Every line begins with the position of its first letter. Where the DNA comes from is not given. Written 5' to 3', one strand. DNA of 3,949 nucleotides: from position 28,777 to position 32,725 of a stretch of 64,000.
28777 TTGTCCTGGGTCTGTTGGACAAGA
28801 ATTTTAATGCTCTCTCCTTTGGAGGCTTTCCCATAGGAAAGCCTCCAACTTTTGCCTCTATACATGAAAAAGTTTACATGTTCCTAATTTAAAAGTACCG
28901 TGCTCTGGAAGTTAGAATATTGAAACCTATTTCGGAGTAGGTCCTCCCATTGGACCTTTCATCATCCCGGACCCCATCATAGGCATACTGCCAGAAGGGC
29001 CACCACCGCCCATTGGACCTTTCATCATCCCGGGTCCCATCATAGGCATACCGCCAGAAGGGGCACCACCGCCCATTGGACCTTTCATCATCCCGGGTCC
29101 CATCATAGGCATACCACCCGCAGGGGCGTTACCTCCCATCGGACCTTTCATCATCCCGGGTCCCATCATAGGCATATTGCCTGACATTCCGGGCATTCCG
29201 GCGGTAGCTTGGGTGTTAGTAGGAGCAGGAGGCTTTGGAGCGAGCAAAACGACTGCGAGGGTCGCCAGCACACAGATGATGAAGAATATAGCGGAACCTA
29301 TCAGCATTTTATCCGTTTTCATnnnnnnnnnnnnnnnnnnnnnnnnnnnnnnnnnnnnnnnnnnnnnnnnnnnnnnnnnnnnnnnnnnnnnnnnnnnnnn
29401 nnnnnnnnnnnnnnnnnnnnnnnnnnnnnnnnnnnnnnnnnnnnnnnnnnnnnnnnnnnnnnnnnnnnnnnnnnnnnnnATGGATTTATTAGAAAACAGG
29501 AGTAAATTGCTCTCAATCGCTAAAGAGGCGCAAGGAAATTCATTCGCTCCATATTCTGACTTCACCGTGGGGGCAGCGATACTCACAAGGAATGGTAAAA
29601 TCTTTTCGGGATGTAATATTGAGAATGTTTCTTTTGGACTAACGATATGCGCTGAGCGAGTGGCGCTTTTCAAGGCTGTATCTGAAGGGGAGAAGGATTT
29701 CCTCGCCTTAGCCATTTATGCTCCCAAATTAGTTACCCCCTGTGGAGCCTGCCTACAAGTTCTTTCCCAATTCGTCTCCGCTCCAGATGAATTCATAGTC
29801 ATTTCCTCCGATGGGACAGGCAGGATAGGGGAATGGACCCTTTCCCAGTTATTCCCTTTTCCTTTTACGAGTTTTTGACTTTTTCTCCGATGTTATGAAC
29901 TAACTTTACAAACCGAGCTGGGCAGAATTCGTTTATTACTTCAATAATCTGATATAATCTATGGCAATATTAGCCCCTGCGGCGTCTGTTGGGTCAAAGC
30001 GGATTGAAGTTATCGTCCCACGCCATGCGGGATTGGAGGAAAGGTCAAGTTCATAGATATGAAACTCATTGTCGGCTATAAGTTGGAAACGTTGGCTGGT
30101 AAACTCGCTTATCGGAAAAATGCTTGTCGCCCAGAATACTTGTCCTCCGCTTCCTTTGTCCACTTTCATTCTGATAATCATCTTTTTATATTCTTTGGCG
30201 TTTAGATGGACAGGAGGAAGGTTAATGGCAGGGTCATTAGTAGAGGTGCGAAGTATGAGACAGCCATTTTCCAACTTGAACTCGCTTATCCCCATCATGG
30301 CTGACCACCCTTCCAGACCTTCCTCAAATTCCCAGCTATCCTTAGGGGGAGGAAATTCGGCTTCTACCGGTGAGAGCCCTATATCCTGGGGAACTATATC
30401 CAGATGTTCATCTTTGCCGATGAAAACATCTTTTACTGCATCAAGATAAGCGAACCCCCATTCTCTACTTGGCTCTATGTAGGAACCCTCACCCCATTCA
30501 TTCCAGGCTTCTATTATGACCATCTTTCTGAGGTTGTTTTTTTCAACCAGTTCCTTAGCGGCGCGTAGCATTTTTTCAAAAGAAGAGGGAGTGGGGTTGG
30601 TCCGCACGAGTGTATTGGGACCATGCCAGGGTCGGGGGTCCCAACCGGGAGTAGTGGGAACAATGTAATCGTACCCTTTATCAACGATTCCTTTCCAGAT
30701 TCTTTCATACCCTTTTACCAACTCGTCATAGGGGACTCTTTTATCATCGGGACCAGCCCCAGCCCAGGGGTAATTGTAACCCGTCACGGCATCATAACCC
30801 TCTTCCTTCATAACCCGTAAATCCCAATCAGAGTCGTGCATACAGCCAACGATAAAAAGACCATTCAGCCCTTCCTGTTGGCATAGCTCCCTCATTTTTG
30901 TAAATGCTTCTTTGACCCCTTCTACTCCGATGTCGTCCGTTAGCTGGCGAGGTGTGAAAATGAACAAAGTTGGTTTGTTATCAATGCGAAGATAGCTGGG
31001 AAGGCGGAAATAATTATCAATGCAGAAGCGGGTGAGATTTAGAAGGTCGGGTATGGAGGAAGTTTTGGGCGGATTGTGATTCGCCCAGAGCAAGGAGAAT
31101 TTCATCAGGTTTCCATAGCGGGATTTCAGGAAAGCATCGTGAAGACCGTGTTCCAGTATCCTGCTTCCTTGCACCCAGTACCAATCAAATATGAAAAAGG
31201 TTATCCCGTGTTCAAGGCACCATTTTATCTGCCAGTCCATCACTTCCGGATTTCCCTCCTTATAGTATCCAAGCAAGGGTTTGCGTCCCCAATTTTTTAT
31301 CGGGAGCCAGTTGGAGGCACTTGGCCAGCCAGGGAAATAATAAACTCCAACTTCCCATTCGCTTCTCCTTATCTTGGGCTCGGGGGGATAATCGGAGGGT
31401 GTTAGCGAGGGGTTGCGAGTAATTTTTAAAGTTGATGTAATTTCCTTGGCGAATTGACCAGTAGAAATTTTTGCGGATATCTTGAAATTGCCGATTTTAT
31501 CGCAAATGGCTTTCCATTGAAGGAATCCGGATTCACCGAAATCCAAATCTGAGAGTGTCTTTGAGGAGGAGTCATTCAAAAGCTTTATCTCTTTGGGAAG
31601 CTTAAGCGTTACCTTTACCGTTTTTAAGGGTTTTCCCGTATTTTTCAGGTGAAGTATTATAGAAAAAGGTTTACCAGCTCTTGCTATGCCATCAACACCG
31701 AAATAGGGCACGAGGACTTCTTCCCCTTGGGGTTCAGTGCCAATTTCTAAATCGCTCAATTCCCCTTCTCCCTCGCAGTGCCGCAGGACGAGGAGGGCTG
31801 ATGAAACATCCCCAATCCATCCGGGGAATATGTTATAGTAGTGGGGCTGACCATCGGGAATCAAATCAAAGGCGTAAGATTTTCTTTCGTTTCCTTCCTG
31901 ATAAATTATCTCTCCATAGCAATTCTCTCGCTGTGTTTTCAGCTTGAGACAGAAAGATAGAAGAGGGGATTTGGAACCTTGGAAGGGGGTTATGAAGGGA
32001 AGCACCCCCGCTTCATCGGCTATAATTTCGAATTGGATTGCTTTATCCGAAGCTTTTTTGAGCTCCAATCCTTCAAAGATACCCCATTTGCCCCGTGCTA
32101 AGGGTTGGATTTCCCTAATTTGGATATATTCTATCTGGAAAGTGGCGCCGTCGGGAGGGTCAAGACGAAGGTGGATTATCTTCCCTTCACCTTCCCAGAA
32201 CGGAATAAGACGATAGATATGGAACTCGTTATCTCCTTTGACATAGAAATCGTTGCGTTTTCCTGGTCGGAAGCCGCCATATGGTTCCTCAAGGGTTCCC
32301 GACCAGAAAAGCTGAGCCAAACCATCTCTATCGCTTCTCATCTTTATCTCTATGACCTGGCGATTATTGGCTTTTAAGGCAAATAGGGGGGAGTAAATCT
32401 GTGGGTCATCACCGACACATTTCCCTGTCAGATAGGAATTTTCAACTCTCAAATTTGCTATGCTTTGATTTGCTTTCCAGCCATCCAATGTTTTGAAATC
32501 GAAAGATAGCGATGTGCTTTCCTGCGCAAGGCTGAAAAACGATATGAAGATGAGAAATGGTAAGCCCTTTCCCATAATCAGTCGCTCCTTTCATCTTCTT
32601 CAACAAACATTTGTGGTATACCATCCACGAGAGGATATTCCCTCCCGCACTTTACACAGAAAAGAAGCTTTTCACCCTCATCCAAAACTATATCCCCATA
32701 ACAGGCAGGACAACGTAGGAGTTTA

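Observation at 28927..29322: Met-rich repeat protein encoded by four 63-bp in-frame tandem repeats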

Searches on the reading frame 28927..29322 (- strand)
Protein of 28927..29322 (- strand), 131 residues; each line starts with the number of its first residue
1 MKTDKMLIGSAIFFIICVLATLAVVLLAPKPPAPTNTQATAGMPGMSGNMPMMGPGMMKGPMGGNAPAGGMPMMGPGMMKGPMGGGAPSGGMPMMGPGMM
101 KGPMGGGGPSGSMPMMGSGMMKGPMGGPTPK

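Call 5: search_protein_families(library=pfam, proteins=[window:28927-29322:-], max_evalue=10)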
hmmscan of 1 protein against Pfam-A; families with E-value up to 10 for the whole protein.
window:28927-29322:- (131 aa): 1 family
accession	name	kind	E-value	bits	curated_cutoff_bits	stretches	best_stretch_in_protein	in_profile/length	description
PF12911.12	OppC_N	-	0.16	12.3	23.9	1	3-38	12-47/53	N-terminal TM domain of oligopeptide transport permease C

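Call 7: find_encoding_contigs(protein=window:28927-29322:-, flank=8000, max_places=10)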
Protein window:28927-29322:- (131 aa): no gene with exactly this product is on record in the collection.

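Call 8: find_homologous_proteins(query=window:28930-29322:-, max_evalue=0.01)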
Query window:28930-29322:- (131 aa): 2 proteins with E <= 0.01 among 1928 candidates.
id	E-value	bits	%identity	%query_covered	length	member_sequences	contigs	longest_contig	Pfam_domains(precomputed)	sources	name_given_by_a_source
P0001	4.0e-17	80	77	31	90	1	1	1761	-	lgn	-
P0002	2.0e-9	56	65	39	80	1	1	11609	-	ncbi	ncbi:MAG: hypothetical protein ACP5KZ_05785, partial [bacterium]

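Call 10: find_encoding_contigs(protein=P0002, flank=10000)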
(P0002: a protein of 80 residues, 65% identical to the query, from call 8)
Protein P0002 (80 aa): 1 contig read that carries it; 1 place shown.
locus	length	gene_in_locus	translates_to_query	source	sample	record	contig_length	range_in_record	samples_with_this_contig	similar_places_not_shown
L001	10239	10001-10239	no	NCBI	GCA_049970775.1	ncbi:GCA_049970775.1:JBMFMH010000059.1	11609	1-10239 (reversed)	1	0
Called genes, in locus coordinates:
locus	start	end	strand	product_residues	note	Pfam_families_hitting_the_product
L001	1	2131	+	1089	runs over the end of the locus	PF14683:CBM-like, PF01074:Glyco_hydro_38N, PF09261:Alpha-mann_mid (weak), PF17677:Glyco_hydro38C2 (weak)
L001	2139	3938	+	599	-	PF00149:Metallophos, PF25293:Beta-prop_EMC1_N (faint), PF01011:PQQ (faint), PF13570:Beta-prop_ACSF4, PF25857:DUF7957 (faint), PF13360:PQQ_2, PF13570:Beta-prop_ACSF4, PF13360:PQQ_2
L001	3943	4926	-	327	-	PF14315:DUF4380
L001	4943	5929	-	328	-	PF13490:zf-HC2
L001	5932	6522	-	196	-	PF07638:Sigma70_ECF, PF04542:Sigma70_r2, PF08281:Sigma70_r4_2, PF04545:Sigma70_r4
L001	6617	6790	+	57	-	PF03966:Trm112p (weak)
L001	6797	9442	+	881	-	PF14307:Glyco_tran_WbsX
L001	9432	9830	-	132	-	PF00383:dCMP_cyt_deam_1, PF08211:dCMP_cyt_deam_2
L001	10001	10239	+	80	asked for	?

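Call 11: find_encoding_contigs(protein=P0001, flank=10000)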
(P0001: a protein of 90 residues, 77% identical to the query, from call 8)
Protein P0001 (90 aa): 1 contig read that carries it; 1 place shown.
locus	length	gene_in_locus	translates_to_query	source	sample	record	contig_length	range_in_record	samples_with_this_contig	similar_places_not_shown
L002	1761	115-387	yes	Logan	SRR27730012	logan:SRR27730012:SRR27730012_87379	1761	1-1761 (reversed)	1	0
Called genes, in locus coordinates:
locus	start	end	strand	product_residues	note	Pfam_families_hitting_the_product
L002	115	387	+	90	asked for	-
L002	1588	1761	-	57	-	?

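Call 15: search_protein_families(library=ncbifam, proteins=[window:28927-29322:-, P0001, P0002], max_evalue=10)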
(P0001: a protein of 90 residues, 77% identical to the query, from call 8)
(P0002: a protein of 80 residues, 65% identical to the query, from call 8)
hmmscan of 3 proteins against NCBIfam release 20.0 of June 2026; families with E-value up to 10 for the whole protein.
window:28927-29322:- (131 aa): 0 families

P0001 (90 aa): 0 families

P0002 (80 aa): 0 families

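Call 19: find_related_loci(query=A1, collection=genome_contigs, flank=10000)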
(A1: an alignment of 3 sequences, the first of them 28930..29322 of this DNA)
Query A1 (131 aa) in genome_contigs; peptide patterns used: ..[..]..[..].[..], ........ (x = any residue, [..] = any of these).
314 stretches matched a pattern; 2 encode a relative of the query (tblastn E <= 1e-3); 2 distinct loci.
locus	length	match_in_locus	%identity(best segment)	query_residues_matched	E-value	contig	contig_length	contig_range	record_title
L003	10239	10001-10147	65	1-51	4e-15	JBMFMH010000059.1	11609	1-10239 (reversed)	MAG: bacterium isolate KM4337-16 NODE_1178_length_11609_cov_37.931020, whole genome shotgun sequence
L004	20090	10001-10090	83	1-30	3e-13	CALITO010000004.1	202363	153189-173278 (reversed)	MAG: uncultured bacterium isolate S1_Bin_MAXBIN__049_1 genome assembly, contig: c_000000985318, whole genome shotgun seq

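Call 26: search_protein_representatives(alignment_id=A1)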
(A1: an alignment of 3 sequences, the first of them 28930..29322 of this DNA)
Query: 3 sequences, 92 profile positions. Proteins with E-value up to 0.001 (for the whole library): 2; up to 1e-10: 1; up to 1e-30: 1. The best 2 are listed.
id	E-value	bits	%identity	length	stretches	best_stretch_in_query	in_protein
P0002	9.0e-38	144.6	-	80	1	1-81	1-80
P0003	4.9e-05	39.7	-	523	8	5-29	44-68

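Call 31: find_related_loci(query=A2, collection=metagenome_contigs, flank=6000)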
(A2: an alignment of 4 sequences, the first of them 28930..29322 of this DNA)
Query A2 (131 aa) in metagenome_contigs; peptide patterns used: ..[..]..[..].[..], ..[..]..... (x = any residue, [..] = any of these).
600 stretches matched a pattern (row limit reached: there are more); 1 encode a relative of the query (tblastn E <= 1e-3); 1 distinct loci.
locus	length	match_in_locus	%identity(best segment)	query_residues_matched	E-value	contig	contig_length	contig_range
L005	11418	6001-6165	62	1-55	2e-10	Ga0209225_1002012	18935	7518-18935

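Call 42: list_cluster_members(proteins=[window:28927-29322:-, window:28077-28736:+, window:29480-29878:+, window:33798-34391:+, window:21823-22188:-])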
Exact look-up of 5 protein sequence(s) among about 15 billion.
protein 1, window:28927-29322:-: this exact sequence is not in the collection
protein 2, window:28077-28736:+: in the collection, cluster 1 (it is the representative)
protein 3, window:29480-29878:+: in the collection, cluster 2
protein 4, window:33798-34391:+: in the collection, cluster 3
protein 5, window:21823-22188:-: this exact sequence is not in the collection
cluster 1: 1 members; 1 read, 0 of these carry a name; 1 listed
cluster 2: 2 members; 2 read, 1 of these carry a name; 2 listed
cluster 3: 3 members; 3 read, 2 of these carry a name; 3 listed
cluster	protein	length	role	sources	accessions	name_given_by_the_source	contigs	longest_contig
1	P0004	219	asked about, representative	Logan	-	-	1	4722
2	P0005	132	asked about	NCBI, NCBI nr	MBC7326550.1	cytidine deaminase [bacterium]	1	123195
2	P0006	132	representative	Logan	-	-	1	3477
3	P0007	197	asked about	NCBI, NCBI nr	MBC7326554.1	sigma-70 family RNA polymerase sigma factor [bacterium]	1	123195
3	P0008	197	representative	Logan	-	-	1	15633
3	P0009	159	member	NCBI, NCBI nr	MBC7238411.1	MAG: sigma-70 family RNA polymerase sigma factor, partial [Chloroflexi bacterium] | sigma-70 family RNA polymerase sigma factor [Chloroflexota bacterium]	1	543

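Call 43: find_encoding_contigs(protein=P0005, flank=4000, max_places=4)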
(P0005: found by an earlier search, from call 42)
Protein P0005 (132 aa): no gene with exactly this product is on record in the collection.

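Call 60: predict_structure(alignment_id=A1)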
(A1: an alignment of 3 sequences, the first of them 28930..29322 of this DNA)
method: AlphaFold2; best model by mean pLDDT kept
length: 131 residues; sequences in the alignment: 3
mean_pLDDT: 56.8   pTM: 0.21
mean pLDDT of the five models: 56.8, 56.8, 56.0, 54.0, 50.6
residues with pLDDT >= 90: 5; 70-90: 14; 50-70: 68; < 50: 44
segments of 3 or more residues with pLDDT < 50: 40-44, 60-64, 84-87, 104-108, 110-113
pLDDT, mean of each block of 10 residues (from residue 1): 67 90 75 53 50 51 47 51 48 55 48 50 55 45
secondary structure, 60 per line:
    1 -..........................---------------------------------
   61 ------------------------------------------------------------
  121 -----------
elements in order: H2-27

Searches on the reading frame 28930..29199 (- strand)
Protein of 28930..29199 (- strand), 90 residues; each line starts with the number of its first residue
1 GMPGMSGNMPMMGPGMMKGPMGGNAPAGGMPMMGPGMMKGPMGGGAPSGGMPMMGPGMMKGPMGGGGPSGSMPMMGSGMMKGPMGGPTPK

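Call 46: search_solved_structures(query=window:28930-29199:-, max_evalue=10, show_alignments=3)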
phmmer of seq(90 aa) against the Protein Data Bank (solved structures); distinct sequences matched with E-value up to 10: 0.

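Call 48: find_homologous_proteins(query=window:28930-29181:-, max_evalue=10)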
Query seq(84 aa): 1686 candidates shared short words with the query, none scored E <= 10.

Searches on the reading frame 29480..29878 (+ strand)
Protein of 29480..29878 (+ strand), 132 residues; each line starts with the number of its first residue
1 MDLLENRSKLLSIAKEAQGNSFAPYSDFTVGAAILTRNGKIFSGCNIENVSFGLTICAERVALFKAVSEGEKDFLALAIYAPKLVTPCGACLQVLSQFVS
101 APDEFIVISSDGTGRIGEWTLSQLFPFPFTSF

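Call 16: search_protein_families(library=pfam, proteins=[window:29480-29878:+], max_evalue=0.001)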
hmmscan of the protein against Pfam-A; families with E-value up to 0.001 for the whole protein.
window:29480-29878:+ (132 aa): 2 families
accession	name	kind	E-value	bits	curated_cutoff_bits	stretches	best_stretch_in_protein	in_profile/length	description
PF00383.29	dCMP_cyt_deam_1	-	1.8e-17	63.5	25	1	5-98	2-93/102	Cytidine and deoxycytidylate deaminase zinc-binding region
PF08211.18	dCMP_cyt_deam_2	-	1.9e-09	38.3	25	1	8-72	42-106/130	Cytidine and deoxycytidylate deaminase zinc-binding region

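Call 67: find_encoding_contigs(protein=window:29480-29878:+, flank=5000, max_places=6)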
Protein window:29480-29878:+ (132 aa): no gene with exactly this product is on record in the collection.

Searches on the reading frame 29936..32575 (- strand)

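Call 16: search_protein_families(library=pfam, proteins=[window:29936-32575:-], max_evalue=0.001)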
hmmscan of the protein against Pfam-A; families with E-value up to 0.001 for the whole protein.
window:29936-32575:- (879 aa): 2 families
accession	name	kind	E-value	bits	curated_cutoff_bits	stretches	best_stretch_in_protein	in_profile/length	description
PF14307.12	Glyco_tran_WbsX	-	4.6e-38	132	25.1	1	435-714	48-350/350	Glycosyltransferase WbsX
PF16317.11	Glyco_hydro_99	-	2.7e-05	23.9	33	1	433-703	60-307/341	Glycosyl hydrolase family 99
